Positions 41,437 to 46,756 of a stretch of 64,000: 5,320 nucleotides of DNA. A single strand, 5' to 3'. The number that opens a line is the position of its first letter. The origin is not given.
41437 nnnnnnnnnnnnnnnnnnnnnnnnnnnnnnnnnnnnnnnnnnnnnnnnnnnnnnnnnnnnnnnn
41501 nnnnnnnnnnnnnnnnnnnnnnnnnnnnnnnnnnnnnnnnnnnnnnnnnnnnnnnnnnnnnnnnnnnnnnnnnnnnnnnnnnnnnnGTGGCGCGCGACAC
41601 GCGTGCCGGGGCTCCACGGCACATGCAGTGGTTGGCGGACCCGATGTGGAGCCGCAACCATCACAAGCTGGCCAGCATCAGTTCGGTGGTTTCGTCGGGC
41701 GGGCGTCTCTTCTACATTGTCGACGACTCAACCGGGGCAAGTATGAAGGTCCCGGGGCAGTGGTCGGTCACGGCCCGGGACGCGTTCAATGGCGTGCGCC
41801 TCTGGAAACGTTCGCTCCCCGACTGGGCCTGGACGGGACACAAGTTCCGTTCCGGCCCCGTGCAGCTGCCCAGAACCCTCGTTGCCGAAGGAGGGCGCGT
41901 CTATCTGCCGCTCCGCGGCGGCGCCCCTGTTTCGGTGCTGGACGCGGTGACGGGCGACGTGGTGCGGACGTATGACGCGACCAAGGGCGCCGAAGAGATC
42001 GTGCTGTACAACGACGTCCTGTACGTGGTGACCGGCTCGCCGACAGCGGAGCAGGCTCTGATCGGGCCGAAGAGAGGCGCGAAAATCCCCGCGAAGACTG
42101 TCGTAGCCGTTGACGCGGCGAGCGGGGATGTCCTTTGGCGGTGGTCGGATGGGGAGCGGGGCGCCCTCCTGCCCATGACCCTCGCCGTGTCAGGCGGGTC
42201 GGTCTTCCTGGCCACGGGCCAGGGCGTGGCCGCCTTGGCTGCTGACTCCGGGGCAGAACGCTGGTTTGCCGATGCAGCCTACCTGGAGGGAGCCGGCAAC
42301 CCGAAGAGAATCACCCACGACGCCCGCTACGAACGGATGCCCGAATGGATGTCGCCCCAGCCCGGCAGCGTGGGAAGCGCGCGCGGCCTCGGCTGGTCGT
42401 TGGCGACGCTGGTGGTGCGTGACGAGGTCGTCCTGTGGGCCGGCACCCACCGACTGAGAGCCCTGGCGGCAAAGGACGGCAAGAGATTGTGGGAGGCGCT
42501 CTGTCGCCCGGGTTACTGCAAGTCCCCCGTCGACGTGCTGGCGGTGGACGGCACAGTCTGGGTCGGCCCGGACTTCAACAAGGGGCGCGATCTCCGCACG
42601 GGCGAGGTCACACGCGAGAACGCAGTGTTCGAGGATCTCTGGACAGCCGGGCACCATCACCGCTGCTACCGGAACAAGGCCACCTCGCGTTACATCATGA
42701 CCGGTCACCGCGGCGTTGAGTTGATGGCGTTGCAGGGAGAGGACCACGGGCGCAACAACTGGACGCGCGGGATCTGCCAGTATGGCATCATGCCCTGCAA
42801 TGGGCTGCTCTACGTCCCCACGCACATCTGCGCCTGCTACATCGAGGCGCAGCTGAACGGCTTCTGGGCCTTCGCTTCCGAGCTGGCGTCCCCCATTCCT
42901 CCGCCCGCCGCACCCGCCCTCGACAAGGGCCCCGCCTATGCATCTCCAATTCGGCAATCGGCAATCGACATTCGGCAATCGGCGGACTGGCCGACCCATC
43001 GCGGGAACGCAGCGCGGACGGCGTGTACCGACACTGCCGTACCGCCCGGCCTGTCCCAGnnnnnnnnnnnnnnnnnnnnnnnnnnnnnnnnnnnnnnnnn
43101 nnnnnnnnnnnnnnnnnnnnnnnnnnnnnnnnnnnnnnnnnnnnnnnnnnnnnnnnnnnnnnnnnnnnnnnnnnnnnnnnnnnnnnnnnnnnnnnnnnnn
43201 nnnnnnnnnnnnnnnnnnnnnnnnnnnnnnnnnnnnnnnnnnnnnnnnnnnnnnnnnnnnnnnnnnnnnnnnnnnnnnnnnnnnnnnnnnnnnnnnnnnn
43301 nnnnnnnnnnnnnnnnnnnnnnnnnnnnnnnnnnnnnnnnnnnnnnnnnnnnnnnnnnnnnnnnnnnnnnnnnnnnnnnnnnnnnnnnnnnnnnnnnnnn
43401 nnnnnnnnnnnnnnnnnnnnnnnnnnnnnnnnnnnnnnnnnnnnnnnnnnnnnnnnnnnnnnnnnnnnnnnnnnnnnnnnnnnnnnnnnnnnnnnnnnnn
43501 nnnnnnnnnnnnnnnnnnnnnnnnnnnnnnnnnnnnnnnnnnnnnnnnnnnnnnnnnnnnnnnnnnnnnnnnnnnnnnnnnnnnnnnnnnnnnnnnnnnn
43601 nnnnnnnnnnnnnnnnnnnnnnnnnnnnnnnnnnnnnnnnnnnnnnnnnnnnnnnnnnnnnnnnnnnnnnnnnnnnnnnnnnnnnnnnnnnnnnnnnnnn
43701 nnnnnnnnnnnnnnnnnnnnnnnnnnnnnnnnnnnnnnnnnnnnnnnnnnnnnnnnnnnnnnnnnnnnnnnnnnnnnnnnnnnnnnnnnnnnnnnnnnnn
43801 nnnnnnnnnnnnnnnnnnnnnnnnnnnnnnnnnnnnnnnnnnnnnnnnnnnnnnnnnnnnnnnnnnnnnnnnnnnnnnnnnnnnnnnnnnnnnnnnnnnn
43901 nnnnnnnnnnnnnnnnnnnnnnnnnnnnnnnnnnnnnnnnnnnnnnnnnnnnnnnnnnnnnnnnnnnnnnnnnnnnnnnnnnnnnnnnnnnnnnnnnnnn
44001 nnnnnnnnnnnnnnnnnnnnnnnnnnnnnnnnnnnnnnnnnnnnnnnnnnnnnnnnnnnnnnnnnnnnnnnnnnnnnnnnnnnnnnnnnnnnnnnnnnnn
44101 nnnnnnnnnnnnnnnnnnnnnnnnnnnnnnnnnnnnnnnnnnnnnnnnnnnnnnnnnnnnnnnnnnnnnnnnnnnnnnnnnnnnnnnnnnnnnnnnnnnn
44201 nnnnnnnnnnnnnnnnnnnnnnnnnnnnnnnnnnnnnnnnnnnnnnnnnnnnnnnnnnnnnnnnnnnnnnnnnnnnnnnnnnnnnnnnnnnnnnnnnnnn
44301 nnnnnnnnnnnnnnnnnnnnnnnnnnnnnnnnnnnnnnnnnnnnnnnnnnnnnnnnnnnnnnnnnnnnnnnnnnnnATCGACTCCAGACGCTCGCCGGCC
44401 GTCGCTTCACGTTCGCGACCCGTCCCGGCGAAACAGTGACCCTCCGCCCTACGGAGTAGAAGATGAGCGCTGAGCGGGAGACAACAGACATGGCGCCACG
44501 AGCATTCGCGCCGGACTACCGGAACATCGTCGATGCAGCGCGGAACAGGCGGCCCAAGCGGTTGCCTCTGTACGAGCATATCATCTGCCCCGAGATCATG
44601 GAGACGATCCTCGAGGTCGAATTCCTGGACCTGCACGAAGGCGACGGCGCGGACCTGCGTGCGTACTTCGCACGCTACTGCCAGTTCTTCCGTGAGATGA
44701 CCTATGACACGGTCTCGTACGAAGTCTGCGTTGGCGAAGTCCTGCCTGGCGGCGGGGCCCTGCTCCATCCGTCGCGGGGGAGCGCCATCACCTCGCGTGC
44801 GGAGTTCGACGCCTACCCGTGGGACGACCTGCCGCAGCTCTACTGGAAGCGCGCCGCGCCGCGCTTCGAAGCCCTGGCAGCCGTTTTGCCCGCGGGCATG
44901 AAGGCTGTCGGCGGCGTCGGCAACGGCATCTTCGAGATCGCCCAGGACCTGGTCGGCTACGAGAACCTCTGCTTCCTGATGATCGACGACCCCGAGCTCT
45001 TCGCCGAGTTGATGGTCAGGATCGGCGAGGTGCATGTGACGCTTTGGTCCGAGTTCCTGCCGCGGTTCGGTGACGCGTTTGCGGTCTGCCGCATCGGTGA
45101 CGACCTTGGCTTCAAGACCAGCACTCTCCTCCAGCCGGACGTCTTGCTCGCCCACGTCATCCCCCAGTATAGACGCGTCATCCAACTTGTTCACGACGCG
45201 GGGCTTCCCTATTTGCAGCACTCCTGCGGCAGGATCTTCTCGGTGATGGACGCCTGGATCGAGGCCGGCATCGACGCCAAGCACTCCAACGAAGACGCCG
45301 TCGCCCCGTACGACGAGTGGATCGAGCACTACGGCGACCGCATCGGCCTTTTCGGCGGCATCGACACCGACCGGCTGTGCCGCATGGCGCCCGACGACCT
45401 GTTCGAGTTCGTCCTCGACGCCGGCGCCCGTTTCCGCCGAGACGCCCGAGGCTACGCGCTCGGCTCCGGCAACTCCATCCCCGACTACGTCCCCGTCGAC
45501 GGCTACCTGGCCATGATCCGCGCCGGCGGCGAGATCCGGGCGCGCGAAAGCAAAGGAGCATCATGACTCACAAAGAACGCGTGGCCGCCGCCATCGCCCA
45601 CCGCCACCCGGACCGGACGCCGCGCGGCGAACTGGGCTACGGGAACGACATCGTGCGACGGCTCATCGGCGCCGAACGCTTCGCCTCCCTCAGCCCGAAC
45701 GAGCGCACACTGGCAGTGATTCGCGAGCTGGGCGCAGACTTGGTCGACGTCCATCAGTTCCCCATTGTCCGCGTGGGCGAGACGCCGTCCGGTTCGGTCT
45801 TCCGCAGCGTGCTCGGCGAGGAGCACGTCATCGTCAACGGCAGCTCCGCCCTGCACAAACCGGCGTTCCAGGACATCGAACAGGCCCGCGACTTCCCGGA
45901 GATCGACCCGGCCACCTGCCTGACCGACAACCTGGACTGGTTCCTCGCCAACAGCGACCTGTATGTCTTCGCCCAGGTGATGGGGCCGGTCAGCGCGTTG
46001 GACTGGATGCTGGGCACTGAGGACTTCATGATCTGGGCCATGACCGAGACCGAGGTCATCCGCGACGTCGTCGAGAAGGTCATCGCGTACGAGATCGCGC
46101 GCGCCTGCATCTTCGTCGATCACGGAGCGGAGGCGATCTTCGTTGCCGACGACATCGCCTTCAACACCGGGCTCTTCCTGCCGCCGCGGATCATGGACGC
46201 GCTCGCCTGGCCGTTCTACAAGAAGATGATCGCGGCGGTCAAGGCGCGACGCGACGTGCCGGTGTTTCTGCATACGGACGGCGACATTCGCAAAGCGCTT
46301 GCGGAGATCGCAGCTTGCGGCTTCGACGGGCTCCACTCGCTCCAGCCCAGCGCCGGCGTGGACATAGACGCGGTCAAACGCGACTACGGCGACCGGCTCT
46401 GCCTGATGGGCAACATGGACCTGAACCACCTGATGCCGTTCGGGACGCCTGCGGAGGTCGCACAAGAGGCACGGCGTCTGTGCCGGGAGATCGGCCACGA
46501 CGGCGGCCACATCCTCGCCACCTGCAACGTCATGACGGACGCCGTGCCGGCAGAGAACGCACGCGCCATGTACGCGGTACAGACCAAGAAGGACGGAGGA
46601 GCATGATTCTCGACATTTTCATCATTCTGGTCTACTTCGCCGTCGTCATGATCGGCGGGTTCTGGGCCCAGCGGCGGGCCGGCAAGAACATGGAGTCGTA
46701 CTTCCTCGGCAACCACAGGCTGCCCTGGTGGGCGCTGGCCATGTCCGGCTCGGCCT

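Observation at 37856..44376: Unassigned family: three secreted 'methyltransferase-like + beta-propeller' proteins with an invariant His/Cys cluster, each next to a sulfatase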

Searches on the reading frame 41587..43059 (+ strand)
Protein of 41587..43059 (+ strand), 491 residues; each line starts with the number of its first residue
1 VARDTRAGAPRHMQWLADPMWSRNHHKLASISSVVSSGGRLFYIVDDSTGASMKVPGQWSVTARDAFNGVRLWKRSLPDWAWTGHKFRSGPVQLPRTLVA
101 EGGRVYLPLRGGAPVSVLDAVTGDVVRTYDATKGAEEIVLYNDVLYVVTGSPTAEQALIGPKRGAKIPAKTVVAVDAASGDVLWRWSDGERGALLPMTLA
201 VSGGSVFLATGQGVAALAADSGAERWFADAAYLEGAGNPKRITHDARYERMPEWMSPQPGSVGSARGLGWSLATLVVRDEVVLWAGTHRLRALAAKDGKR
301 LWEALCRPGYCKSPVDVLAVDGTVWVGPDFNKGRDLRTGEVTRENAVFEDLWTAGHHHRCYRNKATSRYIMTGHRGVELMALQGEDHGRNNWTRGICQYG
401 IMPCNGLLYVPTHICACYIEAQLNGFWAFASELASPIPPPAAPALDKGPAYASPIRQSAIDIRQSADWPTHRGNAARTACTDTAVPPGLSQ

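Call 50: predict_structure(alignment_id=A4)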
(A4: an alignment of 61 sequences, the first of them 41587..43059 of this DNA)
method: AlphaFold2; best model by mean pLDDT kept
length: 491 residues; sequences in the alignment: 61
mean_pLDDT: 72.1   pTM: 0.75
mean pLDDT of the five models: 72.1, 71.5, 69.2, 69.0, 66.9
residues with pLDDT >= 90: 153; 70-90: 133; 50-70: 96; < 50: 109
segments of 3 or more residues with pLDDT < 50: 1-23, 261-265, 353-357, 388-396, 398-400, 404-406, 423-433, 444-491
pLDDT, mean of each block of 10 residues (from residue 1): 31 34 53 84 84 81 83 92 77 87 95 95 97 95 96 87 76 97 90 72 93 92 95 74 55 58 58 88 89 97 84 82 88 94 76 51 74 69 58 41 53 59 42 49 46 40 42 41 42 35
secondary structure, 60 per line:
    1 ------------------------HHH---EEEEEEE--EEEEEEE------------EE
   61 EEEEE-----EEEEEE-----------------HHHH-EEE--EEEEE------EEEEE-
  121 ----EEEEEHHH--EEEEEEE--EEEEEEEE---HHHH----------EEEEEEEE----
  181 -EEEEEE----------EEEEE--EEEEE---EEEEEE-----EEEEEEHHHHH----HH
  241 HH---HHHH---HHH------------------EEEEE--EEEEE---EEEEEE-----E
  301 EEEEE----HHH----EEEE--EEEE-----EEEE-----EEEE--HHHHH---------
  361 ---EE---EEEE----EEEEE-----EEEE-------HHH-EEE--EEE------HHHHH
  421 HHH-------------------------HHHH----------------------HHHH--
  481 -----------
elements in order: E31-37 E40-46 E59-65 E71-76 H94-97 E99-101 E104-108 E115-119 E125-129 E135-141 E144-151 H155-158 E169-176 E182-187 E198-202 E205-209 E213-218 E224-229 H230-234 H239-242 H246-249 E274-278 E281-285 E289-294 E300-305 E317-320 E323-326 E332-335 E341-344 H347-351 E369-372 E377-381 E387-390 E402-404 E407-409 H416-423 H449-452 H475-478

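Call 53: fold_search(model_id=the predicted structure, library=pdb)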
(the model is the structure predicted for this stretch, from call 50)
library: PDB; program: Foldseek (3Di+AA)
matches with E <= 10: 1568; with E <= 0.001: 904
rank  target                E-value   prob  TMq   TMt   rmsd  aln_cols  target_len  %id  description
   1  3prw                  1.4e-13  1.00  0.43  0.58   6.0       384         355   14  Crystal structure of the lipoprotein BamB (released 2011-01-19)
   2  9a3d_MODEL_1_A        2.3e-13  1.00  0.44  0.54   6.9       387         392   14  Model of E. coli BamB by in-cell photo-crosslinking MS and deep learning (released 2023-02-24)
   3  8qpv_B                3.7e-13  1.00  0.42  0.55   6.5       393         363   13  Handover Complex: BAM bound OmpX and extended SurA (released 2024-09-25)
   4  7tt1_B                6.1e-13  1.00  0.39  0.53   5.6       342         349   16  BamABCDE bound to substrate EspP class 4 (released 2022-03-30)
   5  3q54                  6.5e-13  1.00  0.42  0.57   6.8       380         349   15  Crystal structure of Escherichia coli BamB (released 2012-05-09)
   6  7tt2_B                6.9e-13  1.00  0.42  0.57   5.8       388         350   14  BamABCDE bound to substrate EspP class 3 (released 2022-03-30)
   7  9cnz_B                1.0e-12  1.00  0.44  0.61   5.7       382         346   14  Structure of BAM complexed with PTB2 ligand in detergent (released 2024-12-25)
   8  3p1l                  1.3e-12  1.00  0.44  0.58   6.3       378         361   14  Crystal structure of Escherichia coli BamB, a lipoprotein component of the beta-barrel assembly machinery complex, nativ (released 2010-12-22)
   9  9cnw_B                1.5e-12  1.00  0.37  0.51   5.0       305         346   16  CryoEM structure of the APO-BAM complex in DDM detergent (released 2024-12-25)
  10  8orr                  1.6e-12  1.00  0.43  0.59   6.3       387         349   13  Outer membrane protein assembly factor BamB from Klebsiella pneumoniae (released 2024-04-24)
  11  4xga_A                2.2e-12  1.00  0.44  0.60   5.4       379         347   14  Crystal structure of BamB and BamA P3-5 complex from E.coli (released 2016-01-20)
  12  9mge_B                2.6e-12  1.00  0.37  0.49   4.7       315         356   16  beta-barrel assembly machine from Escherichia coli in an early state of substrate assembly (released 2025-12-17)
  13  3q7o                  2.6e-12  1.00  0.36  0.45  10.2       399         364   14  The crystal structure of BamB from the BAM complex in spacegroup P213 (released 2011-02-09)
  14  8bvq_B                3.6e-12  1.00  0.44  0.58   6.5       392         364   14  E. coli BAM complex (BamABCDE) bound to darobactin B (released 2023-05-24)
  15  6l8a_E                6.0e-12  1.00  0.37  0.40   5.6       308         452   13  Tetrathionate hydrolase from Acidithiobacillus ferrooxidans (released 2020-11-11)
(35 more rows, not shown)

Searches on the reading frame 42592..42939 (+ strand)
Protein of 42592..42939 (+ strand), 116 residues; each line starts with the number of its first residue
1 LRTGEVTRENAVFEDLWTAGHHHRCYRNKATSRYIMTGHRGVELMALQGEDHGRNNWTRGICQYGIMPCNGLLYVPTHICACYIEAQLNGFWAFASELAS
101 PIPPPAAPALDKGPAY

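Call 52: search_protein_representatives(protein=window:42592-42939:+)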
Query: 116 residues. Proteins with E-value up to 0.001 (for the whole library): 929; up to 1e-10: 746; up to 1e-30: 46. The best 150 are listed.
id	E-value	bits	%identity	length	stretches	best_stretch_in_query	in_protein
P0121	7.3e-46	171.7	62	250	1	2-116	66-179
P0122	8.1e-43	161.9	52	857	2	1-116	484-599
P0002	1.2e-42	161.3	61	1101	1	2-116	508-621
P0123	1.3e-41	158.0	66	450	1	1-100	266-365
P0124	1.8e-41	157.5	61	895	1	1-116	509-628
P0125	1.5e-40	154.5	58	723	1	1-116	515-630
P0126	1.6e-40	154.5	62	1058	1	1-116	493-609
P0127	1.9e-40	154.2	65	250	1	1-98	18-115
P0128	5.7e-40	152.7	60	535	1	1-116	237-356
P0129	8.1e-40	152.2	61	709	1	1-99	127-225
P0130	1.5e-39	151.3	58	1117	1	1-115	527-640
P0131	2.7e-39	150.5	63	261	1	1-98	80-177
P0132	3.8e-39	150.0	59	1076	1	1-116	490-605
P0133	4.3e-39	149.8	62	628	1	4-102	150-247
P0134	5.9e-38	146.2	58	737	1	1-116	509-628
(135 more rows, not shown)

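Call 57: search_solved_structures(query=A5, max_evalue=10)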
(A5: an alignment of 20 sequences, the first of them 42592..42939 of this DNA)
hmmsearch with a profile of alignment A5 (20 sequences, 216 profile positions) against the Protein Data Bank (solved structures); distinct sequences matched with E-value up to 10: 7.
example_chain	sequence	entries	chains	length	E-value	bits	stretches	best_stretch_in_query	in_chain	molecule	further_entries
5xm3_A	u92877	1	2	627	0.78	13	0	4-55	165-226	Glucose dehydrogenase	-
4tqo_B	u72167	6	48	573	0.89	12.8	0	4-59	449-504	Methanol dehydrogenase protein, large subunit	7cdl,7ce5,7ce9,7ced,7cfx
1yiq_A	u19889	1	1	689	0.95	12.7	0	4-53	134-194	Quinohemoprotein alcohol dehydrogenase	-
1kb0_A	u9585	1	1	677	1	12.6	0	4-55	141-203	quinohemoprotein alcohol dehydrogenase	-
9ezn_A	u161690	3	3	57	2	11.7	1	99-117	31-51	cDNA FLJ34459 fis, clone HLUNG2002916, highly similar to SRC SUBSTRATE CORTACTIN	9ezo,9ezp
5nv1_A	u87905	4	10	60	2.2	11.5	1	99-117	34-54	Src substrate cortactin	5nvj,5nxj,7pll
22vi_A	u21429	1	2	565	2.7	11.2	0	5-56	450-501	Quinohemoprotein alcohol dehydrogenase ADH-IIG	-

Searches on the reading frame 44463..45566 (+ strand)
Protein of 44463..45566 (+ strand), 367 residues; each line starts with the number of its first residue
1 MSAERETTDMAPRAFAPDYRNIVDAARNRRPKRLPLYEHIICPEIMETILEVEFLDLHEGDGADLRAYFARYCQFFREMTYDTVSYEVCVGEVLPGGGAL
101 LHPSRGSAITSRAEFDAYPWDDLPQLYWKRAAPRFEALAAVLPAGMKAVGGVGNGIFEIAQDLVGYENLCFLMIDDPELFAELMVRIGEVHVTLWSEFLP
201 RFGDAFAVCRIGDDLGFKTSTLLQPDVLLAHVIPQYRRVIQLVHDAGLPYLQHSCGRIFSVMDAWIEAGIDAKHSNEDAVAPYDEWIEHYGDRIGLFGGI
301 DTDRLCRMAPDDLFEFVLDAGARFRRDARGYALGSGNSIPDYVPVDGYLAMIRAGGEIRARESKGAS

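Call 16: search_protein_families(library=pfam, proteins=[window:44463-45566:+], max_evalue=0.001)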
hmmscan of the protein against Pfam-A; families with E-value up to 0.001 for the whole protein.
window:44463-45566:+ (367 aa): 1 family
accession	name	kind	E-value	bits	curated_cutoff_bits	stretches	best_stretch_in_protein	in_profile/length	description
PF01208.23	URO-D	-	9.1e-14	51.7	23.9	1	107-354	97-342/346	Uroporphyrinogen decarboxylase (URO-D)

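Call 67: search_protein_families(library=ncbifam, proteins=[window:44463-45566:+], max_evalue=0.01)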
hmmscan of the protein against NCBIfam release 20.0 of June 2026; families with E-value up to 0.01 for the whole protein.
window:44463-45566:+ (367 aa): 4 families
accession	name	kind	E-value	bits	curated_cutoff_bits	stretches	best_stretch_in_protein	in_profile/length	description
NF004889.0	PRK06252.1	subfamily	5.4e-08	32.2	244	1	155-312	147-295/340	methylcobalamin:coenzyme M methyltransferase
NF040654.1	MtaA_Meth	equivalog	3e-05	23.1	400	1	154-305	144-287/337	methylcobamide:CoM methyltransferase MtaA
TIGR01463.1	mtaA_cmuA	subfamily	0.00022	20.6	235.4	1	147-302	138-286/340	MtaA/CmuA family methyltransferase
NF041608.1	methylcob_mtaseMtbA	equivalog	0.0042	16.2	600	1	155-272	147-258/339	methylcobamide:CoM methyltransferase MtbA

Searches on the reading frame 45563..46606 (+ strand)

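Call 16: search_protein_families(library=pfam, proteins=[window:45563-46606:+], max_evalue=0.001)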
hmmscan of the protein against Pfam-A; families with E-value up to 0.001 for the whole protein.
window:45563-46606:+ (347 aa): 1 family
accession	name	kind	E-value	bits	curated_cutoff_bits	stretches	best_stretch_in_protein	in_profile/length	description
PF01208.23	URO-D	-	2e-30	106.4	23.9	1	130-338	134-341/346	Uroporphyrinogen decarboxylase (URO-D)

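Call 67: search_protein_families(library=ncbifam, proteins=[window:45563-46606:+], max_evalue=0.01)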
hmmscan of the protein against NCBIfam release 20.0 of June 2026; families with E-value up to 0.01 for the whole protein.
window:45563-46606:+ (347 aa): 5 families
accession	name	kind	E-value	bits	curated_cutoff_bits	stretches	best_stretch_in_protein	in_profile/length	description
NF004889.0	PRK06252.1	subfamily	8.1e-28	97.4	244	1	131-341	137-334/340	methylcobalamin:coenzyme M methyltransferase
TIGR01463.1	mtaA_cmuA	subfamily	1.6e-27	96.7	235.4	1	132-338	137-333/340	MtaA/CmuA family methyltransferase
NF040654.1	MtaA_Meth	equivalog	1.4e-19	70.3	400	1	130-338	134-330/337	methylcobamide:CoM methyltransferase MtaA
NF041608.1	methylcob_mtaseMtbA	equivalog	1.2e-15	57.5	600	1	132-339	138-333/339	methylcobamide:CoM methyltransferase MtbA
TIGR01464.1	hemE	equivalog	2.7e-06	26.6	302.95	1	158-336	163-332/338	uroporphyrinogen decarboxylase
